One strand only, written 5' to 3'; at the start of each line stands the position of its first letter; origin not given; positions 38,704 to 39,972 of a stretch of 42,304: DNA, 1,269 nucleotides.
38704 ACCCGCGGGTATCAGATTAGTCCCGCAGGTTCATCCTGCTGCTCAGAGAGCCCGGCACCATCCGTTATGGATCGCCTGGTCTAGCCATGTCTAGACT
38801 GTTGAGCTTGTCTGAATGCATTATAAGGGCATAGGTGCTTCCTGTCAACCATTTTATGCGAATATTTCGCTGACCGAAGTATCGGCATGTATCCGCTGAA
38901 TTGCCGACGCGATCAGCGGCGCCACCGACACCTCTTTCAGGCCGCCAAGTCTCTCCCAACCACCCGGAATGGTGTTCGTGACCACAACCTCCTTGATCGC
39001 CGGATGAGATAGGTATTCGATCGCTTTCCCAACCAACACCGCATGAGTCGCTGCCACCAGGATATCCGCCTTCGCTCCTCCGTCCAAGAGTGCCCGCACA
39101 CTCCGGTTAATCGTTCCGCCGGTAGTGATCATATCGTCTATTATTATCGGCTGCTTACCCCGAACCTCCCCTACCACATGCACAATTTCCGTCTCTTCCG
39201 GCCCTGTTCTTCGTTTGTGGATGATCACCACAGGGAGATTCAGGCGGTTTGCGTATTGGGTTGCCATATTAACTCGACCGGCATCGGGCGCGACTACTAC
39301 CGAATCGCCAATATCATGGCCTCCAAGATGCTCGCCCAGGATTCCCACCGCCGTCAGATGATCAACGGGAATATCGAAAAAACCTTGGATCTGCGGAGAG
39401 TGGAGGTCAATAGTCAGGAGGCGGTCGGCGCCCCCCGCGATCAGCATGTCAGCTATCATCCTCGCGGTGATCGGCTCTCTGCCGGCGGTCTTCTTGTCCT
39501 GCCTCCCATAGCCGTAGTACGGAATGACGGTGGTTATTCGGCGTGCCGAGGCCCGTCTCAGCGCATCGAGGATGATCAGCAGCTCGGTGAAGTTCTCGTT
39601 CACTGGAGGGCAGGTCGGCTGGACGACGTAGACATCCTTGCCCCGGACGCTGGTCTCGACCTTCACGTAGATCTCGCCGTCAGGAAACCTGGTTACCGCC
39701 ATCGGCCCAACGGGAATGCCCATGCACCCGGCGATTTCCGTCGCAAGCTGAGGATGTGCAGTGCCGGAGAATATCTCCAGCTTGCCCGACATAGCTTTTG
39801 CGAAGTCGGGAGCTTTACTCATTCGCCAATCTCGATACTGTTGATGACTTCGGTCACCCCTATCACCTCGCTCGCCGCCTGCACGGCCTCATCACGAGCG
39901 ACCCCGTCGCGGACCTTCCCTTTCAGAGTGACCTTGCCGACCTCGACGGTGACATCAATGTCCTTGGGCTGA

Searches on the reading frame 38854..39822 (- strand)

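Call 73: search_protein_families(library=pfam, proteins=[window:38854-39822:-], max_evalue=0.001)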
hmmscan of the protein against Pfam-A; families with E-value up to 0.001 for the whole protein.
window:38854-39822:- (322 aa): 3 families
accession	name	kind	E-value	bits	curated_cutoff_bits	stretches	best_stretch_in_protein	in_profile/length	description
PF13793.12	Pribosyltran_N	-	1.1e-50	170.8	25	1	16-130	2-116/117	N-terminal domain of ribose phosphate pyrophosphokinase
PF14572.12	Pribosyl_synth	-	3.8e-24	86.1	27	1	213-321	74-183/184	Phosphoribosyl synthetase-associated domain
PF00156.33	Pribosyltran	-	1.2e-14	54.4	26.3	1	171-267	28-127/158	Phosphoribosyl transferase domain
